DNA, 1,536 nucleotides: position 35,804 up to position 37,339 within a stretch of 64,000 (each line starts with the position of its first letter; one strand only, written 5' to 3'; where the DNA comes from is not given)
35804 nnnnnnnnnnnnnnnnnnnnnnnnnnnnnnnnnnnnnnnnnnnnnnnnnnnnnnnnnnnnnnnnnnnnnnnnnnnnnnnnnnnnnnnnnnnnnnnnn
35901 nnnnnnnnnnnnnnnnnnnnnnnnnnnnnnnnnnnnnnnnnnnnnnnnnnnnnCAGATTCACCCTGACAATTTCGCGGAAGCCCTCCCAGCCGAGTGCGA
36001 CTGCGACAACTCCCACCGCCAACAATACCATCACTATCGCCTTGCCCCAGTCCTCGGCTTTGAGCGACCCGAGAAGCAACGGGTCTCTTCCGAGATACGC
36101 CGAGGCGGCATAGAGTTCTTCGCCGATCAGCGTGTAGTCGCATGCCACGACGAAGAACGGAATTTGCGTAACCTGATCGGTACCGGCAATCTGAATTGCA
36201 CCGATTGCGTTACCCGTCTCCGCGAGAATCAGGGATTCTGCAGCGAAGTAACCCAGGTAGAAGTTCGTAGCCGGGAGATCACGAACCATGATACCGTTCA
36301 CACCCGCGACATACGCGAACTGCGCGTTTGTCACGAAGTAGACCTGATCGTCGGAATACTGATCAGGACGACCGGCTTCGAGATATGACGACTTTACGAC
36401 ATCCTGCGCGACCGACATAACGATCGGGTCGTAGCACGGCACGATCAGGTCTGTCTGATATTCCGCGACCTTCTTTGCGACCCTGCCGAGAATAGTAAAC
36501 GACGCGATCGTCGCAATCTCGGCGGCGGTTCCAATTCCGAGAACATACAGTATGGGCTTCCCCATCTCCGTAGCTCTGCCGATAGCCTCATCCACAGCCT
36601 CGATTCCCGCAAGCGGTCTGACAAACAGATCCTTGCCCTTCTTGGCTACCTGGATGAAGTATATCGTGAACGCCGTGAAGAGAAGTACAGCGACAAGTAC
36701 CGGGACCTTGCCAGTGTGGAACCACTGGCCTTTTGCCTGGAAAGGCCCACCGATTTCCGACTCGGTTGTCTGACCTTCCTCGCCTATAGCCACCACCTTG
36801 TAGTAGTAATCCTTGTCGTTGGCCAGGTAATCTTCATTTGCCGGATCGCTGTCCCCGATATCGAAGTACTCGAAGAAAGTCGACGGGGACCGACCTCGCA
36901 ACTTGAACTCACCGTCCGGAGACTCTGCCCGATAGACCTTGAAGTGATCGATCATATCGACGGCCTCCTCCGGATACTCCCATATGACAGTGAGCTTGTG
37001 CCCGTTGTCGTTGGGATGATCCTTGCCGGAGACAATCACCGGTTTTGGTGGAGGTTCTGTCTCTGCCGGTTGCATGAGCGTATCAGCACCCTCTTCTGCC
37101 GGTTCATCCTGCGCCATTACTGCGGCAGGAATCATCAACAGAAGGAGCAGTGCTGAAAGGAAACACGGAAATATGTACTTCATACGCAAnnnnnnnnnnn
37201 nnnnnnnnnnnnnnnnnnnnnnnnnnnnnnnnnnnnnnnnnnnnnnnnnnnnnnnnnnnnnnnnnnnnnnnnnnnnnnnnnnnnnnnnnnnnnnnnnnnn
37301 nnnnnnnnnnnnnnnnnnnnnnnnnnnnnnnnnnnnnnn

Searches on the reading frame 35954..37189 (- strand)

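Call 14: search_protein_families(library=pfam, proteins=[window:35954-37189:-], max_evalue=0.001)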
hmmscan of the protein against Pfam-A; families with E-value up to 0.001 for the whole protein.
window:35954-37189:- (412 aa): 1 family
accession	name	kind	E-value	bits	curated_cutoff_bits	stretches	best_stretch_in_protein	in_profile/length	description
PF20539.3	DUF6754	-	8.8e-120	399.1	27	1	153-406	2-255/257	Domain of unknown function (DUF6754)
